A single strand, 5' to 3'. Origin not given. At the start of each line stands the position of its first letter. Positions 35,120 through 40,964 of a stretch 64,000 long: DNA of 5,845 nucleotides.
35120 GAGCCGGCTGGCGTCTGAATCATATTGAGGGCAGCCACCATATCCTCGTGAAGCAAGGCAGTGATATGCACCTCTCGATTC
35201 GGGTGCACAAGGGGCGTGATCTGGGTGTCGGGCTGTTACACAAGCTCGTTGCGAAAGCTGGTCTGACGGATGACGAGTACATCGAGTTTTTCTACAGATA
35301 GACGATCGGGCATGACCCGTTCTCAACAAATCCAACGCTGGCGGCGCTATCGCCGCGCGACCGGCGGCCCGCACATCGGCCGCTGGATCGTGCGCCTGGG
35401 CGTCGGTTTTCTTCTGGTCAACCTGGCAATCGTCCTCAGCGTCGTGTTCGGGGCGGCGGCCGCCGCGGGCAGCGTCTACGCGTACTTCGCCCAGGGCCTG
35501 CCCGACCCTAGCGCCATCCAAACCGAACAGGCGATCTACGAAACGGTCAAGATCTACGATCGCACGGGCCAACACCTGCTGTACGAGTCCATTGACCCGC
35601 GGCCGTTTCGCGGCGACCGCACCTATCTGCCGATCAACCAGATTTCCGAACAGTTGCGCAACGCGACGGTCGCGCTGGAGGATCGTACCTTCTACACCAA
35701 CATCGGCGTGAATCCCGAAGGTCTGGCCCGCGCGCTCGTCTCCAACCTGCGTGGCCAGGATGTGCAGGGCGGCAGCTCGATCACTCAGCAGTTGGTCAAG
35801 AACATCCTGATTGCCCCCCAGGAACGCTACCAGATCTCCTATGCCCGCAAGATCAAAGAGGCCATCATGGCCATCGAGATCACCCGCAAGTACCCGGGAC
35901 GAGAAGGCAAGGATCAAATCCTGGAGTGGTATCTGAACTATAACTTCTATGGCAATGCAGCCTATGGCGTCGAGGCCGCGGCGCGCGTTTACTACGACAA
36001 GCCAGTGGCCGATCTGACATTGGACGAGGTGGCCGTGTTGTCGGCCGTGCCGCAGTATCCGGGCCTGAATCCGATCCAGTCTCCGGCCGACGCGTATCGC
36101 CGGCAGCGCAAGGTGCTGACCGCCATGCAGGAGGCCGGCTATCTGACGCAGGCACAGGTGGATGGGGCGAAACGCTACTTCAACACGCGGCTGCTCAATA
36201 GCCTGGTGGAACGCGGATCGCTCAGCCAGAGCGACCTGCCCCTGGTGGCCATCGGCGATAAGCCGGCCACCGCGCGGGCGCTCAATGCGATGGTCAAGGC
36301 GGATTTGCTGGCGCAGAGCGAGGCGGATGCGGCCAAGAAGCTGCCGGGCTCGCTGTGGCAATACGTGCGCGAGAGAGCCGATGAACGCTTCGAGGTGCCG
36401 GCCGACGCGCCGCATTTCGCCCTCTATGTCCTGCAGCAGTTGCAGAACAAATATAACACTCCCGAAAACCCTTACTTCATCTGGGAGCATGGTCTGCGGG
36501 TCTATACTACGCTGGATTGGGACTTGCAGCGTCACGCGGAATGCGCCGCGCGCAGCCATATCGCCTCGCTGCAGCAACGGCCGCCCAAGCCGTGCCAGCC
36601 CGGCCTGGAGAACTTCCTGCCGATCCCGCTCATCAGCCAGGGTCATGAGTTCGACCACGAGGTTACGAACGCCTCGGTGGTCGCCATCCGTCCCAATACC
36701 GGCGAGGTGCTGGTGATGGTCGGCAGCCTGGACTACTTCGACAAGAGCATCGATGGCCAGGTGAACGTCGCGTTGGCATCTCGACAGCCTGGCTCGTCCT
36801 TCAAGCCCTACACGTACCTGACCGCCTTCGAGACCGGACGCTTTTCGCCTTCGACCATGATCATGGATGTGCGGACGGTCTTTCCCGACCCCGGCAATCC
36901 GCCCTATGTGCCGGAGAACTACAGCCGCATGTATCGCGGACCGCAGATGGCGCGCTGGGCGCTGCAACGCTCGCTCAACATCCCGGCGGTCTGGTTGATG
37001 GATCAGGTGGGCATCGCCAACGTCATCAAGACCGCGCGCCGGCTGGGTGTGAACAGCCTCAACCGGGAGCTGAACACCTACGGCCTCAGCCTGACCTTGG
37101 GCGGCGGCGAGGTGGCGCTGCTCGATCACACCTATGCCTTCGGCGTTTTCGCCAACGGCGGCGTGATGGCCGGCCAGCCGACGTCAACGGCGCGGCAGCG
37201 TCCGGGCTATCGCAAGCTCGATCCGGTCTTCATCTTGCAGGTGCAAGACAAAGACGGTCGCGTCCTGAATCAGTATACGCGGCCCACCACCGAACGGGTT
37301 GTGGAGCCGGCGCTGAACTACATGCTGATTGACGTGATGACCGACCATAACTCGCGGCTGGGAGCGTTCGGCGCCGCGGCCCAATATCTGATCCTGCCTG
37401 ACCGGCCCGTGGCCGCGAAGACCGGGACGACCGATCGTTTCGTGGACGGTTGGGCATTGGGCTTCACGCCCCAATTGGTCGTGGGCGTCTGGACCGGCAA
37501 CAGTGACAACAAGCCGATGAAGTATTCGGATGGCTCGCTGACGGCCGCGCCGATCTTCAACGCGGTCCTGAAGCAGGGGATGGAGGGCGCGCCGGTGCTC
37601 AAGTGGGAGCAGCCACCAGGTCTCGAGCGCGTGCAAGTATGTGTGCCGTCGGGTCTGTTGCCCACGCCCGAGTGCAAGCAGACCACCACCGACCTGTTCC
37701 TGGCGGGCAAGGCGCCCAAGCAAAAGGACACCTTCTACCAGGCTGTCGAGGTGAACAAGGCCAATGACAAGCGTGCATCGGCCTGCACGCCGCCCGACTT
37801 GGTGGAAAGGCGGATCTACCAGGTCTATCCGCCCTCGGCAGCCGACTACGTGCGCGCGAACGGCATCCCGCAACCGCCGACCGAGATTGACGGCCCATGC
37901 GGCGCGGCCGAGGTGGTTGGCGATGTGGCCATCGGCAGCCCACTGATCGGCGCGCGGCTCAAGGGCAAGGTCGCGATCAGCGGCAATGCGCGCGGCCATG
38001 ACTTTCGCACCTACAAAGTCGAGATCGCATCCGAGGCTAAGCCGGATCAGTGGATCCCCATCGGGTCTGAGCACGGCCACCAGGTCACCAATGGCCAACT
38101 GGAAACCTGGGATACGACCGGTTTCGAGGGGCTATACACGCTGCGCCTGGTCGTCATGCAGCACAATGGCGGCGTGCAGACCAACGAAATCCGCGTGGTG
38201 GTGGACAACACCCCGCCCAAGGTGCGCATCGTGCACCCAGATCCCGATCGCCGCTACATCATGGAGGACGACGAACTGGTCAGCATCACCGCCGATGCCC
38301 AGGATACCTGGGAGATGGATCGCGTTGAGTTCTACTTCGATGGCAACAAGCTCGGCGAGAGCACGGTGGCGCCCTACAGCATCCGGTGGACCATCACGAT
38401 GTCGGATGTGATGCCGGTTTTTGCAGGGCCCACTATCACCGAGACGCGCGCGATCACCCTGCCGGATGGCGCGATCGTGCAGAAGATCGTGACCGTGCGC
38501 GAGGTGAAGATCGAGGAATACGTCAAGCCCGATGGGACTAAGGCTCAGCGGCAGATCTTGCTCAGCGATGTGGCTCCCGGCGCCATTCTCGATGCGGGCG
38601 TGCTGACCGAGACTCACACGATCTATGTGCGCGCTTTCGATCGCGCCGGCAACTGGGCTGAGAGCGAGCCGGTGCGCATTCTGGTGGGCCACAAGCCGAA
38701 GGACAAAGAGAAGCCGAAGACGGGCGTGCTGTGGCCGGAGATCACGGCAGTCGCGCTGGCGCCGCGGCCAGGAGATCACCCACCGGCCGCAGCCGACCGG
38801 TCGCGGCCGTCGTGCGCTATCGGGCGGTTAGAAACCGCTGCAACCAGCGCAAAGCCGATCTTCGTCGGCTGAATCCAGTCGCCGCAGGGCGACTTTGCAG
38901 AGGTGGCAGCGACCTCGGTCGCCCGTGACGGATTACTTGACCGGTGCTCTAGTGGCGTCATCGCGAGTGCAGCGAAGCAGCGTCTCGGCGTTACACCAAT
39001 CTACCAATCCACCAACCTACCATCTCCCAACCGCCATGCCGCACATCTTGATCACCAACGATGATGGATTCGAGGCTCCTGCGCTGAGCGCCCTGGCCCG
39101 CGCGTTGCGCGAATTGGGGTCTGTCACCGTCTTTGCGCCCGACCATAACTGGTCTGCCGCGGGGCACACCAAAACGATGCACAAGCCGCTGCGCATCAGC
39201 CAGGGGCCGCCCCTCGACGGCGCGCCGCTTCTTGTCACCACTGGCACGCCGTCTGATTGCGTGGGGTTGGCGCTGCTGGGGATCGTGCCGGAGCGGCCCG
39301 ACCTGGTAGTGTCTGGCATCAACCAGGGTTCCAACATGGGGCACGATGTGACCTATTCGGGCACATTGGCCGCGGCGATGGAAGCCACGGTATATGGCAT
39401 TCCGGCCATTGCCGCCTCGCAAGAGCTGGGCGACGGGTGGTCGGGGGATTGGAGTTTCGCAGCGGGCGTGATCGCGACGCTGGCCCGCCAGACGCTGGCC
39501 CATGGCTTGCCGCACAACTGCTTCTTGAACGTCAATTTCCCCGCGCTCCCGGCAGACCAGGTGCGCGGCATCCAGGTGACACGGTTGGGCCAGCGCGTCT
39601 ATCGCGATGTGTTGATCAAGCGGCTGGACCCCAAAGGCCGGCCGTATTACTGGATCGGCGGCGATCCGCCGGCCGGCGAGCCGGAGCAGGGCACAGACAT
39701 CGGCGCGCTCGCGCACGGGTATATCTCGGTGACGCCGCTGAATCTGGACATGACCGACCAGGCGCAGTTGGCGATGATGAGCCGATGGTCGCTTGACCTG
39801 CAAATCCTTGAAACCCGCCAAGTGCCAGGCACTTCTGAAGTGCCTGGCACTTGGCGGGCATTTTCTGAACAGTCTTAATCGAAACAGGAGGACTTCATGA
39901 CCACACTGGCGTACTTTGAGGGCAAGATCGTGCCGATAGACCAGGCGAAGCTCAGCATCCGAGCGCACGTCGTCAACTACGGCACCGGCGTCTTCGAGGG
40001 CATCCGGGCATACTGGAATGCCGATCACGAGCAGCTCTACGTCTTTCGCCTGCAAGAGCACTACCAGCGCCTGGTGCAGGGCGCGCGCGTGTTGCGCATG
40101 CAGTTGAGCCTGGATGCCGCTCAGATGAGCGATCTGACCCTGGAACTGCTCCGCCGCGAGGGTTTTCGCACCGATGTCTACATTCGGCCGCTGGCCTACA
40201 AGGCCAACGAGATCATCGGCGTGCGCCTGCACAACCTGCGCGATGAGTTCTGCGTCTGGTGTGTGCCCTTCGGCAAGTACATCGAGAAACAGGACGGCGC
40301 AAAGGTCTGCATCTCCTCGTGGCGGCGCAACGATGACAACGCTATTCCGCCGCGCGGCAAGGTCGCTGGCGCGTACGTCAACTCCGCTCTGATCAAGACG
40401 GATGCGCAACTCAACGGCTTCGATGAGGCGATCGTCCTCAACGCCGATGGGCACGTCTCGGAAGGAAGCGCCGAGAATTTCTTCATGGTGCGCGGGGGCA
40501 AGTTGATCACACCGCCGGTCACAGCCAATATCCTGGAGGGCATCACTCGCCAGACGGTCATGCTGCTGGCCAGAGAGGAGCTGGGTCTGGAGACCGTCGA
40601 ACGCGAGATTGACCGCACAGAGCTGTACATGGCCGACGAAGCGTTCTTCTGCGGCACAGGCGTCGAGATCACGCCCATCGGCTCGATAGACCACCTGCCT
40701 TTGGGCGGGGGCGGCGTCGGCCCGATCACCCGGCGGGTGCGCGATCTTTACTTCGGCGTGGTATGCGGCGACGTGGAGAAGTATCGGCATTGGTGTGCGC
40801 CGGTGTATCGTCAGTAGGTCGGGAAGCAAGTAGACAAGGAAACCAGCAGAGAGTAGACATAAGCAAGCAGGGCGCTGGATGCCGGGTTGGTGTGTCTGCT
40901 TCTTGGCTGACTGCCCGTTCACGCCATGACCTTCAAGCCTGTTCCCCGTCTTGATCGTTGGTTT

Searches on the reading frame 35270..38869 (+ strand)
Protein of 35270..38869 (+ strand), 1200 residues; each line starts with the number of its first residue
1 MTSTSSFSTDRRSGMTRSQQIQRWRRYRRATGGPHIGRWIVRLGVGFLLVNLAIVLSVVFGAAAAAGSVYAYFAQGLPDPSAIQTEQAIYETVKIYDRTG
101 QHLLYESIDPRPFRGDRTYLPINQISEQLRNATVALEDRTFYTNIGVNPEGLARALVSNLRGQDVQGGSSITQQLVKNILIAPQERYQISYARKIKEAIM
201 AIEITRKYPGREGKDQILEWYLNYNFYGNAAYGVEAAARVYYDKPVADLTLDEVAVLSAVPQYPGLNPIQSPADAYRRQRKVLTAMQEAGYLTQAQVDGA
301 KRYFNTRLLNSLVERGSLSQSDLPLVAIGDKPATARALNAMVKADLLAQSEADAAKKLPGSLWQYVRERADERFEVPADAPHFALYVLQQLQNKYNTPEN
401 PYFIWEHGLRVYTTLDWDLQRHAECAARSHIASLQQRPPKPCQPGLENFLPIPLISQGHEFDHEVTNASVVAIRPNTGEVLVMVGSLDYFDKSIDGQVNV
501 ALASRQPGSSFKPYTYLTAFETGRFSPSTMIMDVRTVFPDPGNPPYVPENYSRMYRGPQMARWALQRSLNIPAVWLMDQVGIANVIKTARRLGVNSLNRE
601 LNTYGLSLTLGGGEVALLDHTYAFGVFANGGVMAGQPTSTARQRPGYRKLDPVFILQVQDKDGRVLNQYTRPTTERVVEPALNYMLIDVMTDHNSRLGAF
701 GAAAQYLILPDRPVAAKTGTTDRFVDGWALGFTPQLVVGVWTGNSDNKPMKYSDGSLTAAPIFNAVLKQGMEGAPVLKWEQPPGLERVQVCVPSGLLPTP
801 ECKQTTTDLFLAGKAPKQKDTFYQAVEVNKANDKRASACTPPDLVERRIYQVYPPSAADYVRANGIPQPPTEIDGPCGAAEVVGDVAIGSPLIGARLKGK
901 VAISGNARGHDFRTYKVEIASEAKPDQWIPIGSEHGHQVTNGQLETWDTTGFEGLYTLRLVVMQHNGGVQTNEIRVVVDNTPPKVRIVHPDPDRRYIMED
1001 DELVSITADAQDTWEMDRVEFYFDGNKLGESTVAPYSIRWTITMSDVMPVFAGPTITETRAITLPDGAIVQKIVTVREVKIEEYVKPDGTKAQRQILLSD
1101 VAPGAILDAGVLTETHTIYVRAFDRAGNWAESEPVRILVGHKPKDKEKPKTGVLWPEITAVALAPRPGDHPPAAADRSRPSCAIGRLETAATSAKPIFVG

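Call 91: search_protein_families(library=pfam, proteins=[window:35270-38869:+], max_evalue=0.00001)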
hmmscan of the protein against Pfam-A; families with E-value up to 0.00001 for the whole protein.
window:35270-38869:+ (1200 aa): 3 families
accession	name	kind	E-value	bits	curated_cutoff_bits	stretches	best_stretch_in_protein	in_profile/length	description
PF00912.28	Transgly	-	9.3e-50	168.9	27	1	115-287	12-178/178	Transglycosylase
PF00905.27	Transpeptidase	-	1.5e-14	54.4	22.1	1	469-768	2-299/299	Penicillin binding protein transpeptidase domain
PF17957.7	Big_7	-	3.2e-11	44.1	24.1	1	983-1043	1-59/70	Bacterial Ig domain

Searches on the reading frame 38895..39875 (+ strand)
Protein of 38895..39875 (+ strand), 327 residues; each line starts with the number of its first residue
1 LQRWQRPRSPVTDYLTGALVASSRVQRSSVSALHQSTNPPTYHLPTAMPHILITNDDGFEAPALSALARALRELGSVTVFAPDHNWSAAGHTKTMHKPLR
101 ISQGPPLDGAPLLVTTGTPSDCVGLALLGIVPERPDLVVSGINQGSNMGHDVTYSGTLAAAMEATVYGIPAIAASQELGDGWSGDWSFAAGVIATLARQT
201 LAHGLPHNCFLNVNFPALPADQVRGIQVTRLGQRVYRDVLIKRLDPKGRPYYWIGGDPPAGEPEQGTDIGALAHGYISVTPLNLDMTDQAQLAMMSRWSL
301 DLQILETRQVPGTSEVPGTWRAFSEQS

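Call 91: search_protein_families(library=pfam, proteins=[window:38895-39875:+], max_evalue=0.00001)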
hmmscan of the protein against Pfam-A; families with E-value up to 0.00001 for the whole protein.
window:38895-39875:+ (327 aa): 1 family
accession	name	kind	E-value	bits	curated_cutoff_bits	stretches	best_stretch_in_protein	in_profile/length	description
PF01975.23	SurE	-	1.3e-60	204.9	22.1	1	51-237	1-188/189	Survival protein SurE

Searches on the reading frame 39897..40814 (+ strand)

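Call 91: search_protein_families(library=pfam, proteins=[window:39897-40814:+], max_evalue=0.00001)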
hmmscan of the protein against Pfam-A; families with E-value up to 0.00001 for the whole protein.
window:39897-40814:+ (306 aa): 1 family
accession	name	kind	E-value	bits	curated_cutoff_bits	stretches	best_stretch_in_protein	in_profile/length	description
PF01063.24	Aminotran_4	-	2.7e-48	165.2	28.5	1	31-264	1-223/223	Amino-transferase class IV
